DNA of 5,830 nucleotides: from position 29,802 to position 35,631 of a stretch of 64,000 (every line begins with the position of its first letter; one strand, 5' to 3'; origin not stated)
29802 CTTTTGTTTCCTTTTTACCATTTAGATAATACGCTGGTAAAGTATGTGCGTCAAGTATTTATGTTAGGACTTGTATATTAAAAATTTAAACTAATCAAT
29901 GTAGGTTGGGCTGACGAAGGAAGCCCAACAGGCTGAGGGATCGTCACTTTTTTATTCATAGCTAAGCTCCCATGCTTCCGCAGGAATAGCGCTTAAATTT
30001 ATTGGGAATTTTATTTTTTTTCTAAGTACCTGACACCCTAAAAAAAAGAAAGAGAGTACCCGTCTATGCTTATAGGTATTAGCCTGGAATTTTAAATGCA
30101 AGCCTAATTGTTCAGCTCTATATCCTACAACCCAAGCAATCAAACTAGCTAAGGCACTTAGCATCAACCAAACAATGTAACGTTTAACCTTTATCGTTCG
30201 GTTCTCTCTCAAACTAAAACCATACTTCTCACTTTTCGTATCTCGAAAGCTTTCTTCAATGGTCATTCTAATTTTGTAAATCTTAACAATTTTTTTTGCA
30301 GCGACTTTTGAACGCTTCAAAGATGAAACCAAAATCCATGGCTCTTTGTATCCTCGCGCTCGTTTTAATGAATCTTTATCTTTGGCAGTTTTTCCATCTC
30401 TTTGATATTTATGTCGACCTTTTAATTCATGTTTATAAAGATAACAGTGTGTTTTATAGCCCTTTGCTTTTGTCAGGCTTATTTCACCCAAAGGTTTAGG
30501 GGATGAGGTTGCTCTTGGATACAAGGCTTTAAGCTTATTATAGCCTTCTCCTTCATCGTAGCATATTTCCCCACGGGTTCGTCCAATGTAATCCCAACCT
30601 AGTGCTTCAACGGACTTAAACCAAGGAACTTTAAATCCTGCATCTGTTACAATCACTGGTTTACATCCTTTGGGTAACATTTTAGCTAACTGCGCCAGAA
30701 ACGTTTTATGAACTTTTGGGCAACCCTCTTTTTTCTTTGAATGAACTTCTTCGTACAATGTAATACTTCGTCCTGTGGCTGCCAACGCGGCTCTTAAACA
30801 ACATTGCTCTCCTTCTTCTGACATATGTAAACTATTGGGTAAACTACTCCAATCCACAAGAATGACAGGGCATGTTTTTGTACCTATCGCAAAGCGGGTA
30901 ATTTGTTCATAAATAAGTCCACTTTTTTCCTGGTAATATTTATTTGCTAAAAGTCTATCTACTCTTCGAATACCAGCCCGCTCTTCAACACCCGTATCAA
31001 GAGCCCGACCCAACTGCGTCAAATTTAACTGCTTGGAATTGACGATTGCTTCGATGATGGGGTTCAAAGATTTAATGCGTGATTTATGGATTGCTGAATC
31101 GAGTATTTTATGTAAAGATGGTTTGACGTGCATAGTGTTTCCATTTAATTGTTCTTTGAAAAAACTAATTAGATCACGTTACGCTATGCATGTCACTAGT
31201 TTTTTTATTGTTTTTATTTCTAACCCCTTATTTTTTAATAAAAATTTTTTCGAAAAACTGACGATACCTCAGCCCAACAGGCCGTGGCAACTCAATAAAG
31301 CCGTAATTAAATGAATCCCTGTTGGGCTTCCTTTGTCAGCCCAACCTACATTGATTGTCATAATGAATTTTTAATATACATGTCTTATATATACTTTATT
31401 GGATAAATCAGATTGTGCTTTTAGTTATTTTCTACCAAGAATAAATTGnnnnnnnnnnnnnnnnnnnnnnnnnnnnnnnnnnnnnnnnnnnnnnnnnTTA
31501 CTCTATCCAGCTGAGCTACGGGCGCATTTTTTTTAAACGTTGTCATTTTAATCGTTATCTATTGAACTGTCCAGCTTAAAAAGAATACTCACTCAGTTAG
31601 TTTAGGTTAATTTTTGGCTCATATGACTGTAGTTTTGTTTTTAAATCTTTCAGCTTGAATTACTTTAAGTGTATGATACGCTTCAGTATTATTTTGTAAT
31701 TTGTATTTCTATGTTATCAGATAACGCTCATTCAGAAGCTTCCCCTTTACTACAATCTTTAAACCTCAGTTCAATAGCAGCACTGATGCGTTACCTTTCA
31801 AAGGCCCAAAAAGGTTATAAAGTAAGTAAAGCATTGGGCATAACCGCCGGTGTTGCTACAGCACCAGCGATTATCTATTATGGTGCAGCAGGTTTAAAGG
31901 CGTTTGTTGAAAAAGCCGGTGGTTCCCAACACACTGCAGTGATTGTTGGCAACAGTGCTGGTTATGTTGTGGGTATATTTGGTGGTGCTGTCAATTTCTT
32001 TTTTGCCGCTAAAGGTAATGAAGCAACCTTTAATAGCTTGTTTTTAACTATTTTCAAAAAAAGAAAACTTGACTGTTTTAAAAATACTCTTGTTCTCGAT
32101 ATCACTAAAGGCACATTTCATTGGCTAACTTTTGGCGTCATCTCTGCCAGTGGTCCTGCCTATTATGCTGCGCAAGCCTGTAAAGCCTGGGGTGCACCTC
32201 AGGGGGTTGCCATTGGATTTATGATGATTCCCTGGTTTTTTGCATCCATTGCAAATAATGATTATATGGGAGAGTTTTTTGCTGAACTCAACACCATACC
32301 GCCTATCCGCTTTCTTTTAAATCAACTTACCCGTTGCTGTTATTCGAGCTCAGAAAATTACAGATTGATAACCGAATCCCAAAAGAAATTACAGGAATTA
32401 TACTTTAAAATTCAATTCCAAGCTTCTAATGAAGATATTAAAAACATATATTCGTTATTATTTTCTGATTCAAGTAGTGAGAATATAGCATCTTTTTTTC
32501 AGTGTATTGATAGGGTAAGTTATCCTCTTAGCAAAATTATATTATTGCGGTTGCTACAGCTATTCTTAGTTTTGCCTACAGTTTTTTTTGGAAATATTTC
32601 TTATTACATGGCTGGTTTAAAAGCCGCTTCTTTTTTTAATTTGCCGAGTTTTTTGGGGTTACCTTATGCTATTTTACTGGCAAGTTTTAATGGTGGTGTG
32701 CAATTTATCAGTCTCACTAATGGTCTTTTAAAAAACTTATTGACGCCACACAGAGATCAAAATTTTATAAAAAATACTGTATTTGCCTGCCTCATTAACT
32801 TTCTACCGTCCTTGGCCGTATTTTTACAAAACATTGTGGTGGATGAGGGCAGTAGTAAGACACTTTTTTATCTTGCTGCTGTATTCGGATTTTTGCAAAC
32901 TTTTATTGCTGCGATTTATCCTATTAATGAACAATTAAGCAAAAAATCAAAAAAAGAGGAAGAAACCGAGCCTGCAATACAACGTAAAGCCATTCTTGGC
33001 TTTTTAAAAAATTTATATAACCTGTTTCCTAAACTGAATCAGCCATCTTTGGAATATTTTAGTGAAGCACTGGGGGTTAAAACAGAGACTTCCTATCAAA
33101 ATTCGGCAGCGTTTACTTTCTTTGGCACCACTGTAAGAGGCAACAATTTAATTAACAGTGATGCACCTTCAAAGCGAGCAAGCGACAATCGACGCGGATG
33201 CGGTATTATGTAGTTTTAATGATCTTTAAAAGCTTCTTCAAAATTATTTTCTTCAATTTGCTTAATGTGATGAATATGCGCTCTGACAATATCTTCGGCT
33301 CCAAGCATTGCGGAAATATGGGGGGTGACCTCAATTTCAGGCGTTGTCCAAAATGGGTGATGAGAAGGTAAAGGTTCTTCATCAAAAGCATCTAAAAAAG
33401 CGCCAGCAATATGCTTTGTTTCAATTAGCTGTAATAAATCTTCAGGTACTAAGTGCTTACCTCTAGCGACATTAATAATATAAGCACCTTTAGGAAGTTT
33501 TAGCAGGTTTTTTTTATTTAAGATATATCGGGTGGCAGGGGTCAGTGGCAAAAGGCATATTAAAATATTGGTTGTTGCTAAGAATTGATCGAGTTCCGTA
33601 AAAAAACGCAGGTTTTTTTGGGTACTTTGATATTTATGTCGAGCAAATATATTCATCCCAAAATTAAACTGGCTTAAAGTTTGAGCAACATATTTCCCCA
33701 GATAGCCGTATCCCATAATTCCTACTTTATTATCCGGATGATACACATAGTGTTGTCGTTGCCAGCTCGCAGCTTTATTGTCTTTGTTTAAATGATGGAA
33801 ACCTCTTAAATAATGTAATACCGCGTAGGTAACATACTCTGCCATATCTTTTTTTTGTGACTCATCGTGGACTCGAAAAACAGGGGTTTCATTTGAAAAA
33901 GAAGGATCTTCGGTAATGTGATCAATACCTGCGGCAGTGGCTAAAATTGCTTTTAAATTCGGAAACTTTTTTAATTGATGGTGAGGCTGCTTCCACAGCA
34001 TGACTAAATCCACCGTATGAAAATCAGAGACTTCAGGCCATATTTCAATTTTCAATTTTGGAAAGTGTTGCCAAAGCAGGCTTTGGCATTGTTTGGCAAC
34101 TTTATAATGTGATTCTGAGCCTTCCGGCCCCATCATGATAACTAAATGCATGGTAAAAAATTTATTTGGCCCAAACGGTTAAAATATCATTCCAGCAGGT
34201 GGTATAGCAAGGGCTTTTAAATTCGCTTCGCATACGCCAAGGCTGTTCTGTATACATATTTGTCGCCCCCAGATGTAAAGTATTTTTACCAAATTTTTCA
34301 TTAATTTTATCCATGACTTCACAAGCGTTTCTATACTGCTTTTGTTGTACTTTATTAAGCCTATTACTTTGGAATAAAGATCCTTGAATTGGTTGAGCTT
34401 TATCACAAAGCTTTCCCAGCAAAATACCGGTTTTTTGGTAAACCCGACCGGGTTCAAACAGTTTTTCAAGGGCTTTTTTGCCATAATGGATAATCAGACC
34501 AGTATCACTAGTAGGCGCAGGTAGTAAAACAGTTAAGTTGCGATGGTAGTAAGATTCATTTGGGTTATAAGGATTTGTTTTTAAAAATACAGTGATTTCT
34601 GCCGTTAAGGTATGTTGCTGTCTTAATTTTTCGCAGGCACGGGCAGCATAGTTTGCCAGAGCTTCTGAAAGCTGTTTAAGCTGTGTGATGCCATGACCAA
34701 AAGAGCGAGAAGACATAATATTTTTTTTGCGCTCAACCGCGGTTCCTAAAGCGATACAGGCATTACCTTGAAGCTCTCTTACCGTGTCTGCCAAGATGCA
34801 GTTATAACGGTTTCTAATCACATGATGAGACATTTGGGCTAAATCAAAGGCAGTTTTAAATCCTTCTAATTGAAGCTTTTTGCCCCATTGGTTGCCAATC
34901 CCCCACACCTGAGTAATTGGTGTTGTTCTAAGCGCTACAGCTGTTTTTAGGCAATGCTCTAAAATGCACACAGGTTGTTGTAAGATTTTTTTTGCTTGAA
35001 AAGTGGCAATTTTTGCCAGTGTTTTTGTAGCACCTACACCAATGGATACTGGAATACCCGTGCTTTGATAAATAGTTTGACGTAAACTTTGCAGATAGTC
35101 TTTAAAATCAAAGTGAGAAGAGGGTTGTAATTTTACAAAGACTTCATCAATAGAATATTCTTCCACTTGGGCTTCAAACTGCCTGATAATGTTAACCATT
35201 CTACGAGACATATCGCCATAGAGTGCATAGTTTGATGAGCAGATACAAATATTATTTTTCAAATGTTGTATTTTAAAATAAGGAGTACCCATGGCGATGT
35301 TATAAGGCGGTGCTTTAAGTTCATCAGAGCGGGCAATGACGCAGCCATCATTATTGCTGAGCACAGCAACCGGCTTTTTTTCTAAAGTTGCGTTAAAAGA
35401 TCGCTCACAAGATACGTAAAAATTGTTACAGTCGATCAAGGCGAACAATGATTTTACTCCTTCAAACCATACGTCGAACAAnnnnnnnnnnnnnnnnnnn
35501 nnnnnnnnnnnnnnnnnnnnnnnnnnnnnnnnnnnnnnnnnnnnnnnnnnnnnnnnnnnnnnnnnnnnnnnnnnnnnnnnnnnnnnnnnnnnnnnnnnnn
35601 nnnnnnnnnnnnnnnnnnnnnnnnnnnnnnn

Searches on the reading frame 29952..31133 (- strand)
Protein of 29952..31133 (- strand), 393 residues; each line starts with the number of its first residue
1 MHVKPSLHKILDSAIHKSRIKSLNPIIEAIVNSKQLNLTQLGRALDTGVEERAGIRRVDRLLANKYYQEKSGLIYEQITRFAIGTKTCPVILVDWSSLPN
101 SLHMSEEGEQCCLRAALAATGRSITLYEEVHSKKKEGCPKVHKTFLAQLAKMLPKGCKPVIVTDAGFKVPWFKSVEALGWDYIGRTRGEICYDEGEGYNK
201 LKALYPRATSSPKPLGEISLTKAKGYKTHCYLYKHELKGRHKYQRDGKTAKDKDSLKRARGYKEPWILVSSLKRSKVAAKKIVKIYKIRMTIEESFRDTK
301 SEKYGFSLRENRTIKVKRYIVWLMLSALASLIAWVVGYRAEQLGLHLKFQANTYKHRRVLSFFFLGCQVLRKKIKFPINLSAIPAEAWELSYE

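Call 6: search_protein_families(library=pfam, proteins=[window:29952-31133:-], max_evalue=0.01)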
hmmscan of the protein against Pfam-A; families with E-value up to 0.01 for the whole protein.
window:29952-31133:- (393 aa): 1 family
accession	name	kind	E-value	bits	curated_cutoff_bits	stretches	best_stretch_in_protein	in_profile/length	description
PF01609.27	DDE_Tnp_1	-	1.7e-14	54.5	23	1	90-328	6-196/200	Transposase DDE domain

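Call 7: search_protein_families(library=ncbifam, proteins=[window:29952-31133:-], max_evalue=0.01)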
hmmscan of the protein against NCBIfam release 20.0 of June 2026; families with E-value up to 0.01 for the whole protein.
window:29952-31133:- (393 aa): 5 families
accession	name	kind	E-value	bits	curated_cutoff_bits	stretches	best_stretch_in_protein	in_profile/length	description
NF033591.1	transpos_IS4_2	equivalog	1.9e-93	313.3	152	1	36-378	1-322/340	IS4 family transposase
NF033559.2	transpos_IS1634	equivalog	1.3e-08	34.4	100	1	222-355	324-439/483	IS1634 family transposase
NF033592.1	transpos_IS4_1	equivalog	9.2e-08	31.6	115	1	143-301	164-299/332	IS4 family transposase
NF049999.1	transpos_IS701_3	equivalog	0.0041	16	170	0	274-342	301-366/412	IS701 family transposase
NF033540.2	transpos_IS701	equivalog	0.0077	15.6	150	0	146-312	169-340/363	IS701 family transposase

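Call 80: search_dna_similar(query=window:29952-31133:-, collection=plasmids, mode=protein, max_rows=12)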
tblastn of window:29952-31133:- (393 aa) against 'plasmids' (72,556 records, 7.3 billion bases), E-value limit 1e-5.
Records with a match: 3332; places in all: 5333; records where one place covers at least 80% of the query: 2506.
Best place of each record, by identity: <60% 3332.
By first word of the organism name: Escherichia 1199; Klebsiella 1038; Salmonella 429; Enterobacter 185; Shigella 121; Citrobacter 64; Vibrio 53; Providencia 36; Xanthomonas 32; Pseudomonas 29; and 28 more.
By predicted mobility (MOB-suite, as given by PLSDB): conjugative 2555; non-mobilizable 438; mobilizable 339.
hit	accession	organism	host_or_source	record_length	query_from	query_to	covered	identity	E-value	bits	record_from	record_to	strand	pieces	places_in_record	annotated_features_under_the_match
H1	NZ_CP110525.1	Klebsiella pneumoniae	natural water sources close by farm or ...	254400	1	369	94%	42.1%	2e-70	247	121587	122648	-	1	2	IS4 family transposase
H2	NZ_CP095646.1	Klebsiella pneumoniae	Homo sapiens,Pure culture one microbial ...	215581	1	375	95%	40.1%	4e-67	238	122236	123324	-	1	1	IS4-like element ISEc29 family transposase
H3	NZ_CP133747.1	Klebsiella pneumoniae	Homo sapiens,pure culture,rectal swab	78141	1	375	95%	39.9%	7e-55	240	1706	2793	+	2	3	none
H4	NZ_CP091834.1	Shewanella xiamenensis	hospital wastewater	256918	1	375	95%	39.8%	4e-70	246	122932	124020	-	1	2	IS4-like element ISEc29 family transposase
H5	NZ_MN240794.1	Klebsiella pneumoniae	-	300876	1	375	95%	39.8%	6e-67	237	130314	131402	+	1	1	IS4-like element ISEc29 family transposase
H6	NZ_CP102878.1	Klebsiella pneumoniae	Homo sapiens,mixed culture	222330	1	375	95%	39.8%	8e-67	236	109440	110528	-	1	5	IS4-like element ISEc29 family transposase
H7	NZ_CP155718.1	Klebsiella pneumoniae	Homo sapiens,urine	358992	1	375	95%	39.8%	8e-67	236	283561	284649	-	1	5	IS4-like element ISEc29 family transposase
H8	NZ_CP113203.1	Klebsiella pneumoniae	environment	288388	1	375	95%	39.8%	8e-67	236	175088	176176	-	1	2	IS4-like element ISEc29 family transposase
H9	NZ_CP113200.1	Klebsiella pneumoniae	environment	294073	1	375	95%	39.8%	8e-67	236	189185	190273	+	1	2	IS4-like element ISEc29 family transposase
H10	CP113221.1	Klebsiella pneumoniae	chicken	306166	1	375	95%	39.8%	8e-67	236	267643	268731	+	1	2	IS4-like element ISEc29 family transposase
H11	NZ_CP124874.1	Klebsiella pneumoniae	Homo sapiens,urine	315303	1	375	95%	39.8%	8e-67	236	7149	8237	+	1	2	IS4-like element ISEc29 family transposase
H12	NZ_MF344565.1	Klebsiella pneumoniae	-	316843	1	375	95%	39.8%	8e-67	236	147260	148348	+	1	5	IS4-like element ISEc29 family transposase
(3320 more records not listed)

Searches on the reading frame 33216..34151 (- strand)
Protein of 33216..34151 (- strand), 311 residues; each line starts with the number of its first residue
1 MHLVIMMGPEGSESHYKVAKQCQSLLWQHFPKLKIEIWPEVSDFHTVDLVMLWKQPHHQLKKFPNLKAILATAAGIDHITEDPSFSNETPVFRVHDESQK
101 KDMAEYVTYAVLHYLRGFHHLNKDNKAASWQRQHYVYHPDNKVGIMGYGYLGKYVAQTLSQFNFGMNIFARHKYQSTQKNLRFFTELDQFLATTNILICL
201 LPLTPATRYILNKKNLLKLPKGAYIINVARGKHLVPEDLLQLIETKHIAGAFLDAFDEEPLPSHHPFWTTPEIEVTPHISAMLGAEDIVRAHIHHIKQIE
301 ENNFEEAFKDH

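Call 9: search_protein_families(library=pfam, proteins=[window:33216-34151:-], max_evalue=0.001)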
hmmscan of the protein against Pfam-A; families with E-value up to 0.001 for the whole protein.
window:33216-34151:- (311 aa): 1 family
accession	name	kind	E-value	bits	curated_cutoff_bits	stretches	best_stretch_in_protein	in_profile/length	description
PF02826.25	2-Hacid_dh_C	-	9.6e-43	146.1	25.1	1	110-280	3-178/178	D-isomer specific 2-hydroxyacid dehydrogenase, NAD binding domain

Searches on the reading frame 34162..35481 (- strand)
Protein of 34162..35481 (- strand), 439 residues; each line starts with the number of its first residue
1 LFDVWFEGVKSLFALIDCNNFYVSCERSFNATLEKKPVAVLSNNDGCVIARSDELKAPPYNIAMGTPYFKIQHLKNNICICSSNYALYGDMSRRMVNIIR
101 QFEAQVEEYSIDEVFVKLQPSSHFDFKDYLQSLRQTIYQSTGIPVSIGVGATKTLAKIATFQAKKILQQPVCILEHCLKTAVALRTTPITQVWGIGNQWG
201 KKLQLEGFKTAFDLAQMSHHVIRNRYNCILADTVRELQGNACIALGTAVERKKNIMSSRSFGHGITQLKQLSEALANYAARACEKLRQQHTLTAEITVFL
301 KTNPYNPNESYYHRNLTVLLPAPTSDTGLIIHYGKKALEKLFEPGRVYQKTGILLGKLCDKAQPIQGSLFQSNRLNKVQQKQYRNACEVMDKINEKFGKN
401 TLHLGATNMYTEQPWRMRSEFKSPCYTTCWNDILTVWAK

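Call 9: search_protein_families(library=pfam, proteins=[window:34162-35481:-], max_evalue=0.001)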
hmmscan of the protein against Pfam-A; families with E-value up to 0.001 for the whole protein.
window:34162-35481:- (439 aa): 3 families
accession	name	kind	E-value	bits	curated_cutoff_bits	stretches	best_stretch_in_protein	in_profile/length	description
PF00817.25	IMS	-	2.9e-36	125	23.2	1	16-160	1-147/148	impB/mucB/samB family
PF11799.13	IMS_C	-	2.9e-20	73.1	20.7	1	252-369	1-109/109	impB/mucB/samB family C-terminal domain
PF13438.11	DUF4113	-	1.1e-19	70.7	24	1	388-436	5-51/51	Domain of unknown function (DUF4113)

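Call 81: search_dna_similar(query=window:34162-35481:-, collection=plasmids, mode=protein, max_rows=10)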
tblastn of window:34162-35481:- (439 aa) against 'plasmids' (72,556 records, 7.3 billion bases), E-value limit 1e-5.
The search stops at 5000 records and this limit was reached: more records match than are counted here, and every count below describes the 5000 best-scoring records only.
Records with a match: at least 5000; places in all: 6353; records where one place covers at least 80% of the query: 5000.
Best place of each record, by identity: <60% 5000.
By first word of the organism name: Klebsiella 3641; Enterobacter 355; Escherichia 266; Salmonella 242; Citrobacter 103; Raoultella 66; Pseudomonas 57; Serratia 27; Pantoea 21; Legionella 20; and 79 more.
By predicted mobility (MOB-suite, as given by PLSDB): conjugative 2971; non-mobilizable 1052; mobilizable 977.
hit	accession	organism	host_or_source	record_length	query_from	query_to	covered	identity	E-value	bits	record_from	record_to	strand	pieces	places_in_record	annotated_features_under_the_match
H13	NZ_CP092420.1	Leptolyngbya boryana IU 594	-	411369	10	436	95%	44.0%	1e-85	343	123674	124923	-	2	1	DUF4113 domain-containing protein | Y-family DNA polymerase | umuD: translesion error-prone DNA polymerase V autoproteolytic subunit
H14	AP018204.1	Leptolyngbya boryana NIES-2135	-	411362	10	436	95%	44.0%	1e-85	343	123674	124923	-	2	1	DNA-directed DNA polymerase | SOS mutagenesis and repair, UmuC protein homolog | UmuD protein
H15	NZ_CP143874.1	Synechococcus elongatus IITB6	whole organism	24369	12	439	97%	42.8%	6e-97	325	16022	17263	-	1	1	Y-family DNA polymerase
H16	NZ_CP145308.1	Synechococcus elongatus PCC 11802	Fresh water lake,Pure axenic ...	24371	12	439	97%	42.8%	6e-97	325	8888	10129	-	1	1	Y-family DNA polymerase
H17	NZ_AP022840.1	Legionella antarctica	-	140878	12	436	97%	42.1%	2e-96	324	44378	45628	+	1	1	Y-family DNA polymerase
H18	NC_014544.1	Legionella longbeachae NSW150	-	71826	5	433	98%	41.4%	2e-95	321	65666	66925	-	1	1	Y-family DNA polymerase | umuD: translesion error-prone DNA polymerase V autoproteolytic subunit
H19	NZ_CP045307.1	Legionella longbeachae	Homo sapiens,Sputum sample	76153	5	433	98%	41.4%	2e-95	321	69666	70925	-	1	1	Y-family DNA polymerase | umuD: translesion error-prone DNA polymerase V autoproteolytic subunit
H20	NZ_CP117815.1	Legionella pneumophila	Homo sapiens,human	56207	4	436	99%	41.0%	7e-95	319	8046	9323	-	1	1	Y-family DNA polymerase | umuD: translesion error-prone DNA polymerase V autoproteolytic subunit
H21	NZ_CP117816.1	Legionella pneumophila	Homo sapiens,human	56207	4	436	99%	41.0%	7e-95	319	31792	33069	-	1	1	Y-family DNA polymerase | umuD: translesion error-prone DNA polymerase V autoproteolytic subunit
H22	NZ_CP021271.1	Legionella pneumophila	Homo sapiens,human lung tissue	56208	4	436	99%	41.0%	7e-95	319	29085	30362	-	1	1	Y-family DNA polymerase | umuD: translesion error-prone DNA polymerase V autoproteolytic subunit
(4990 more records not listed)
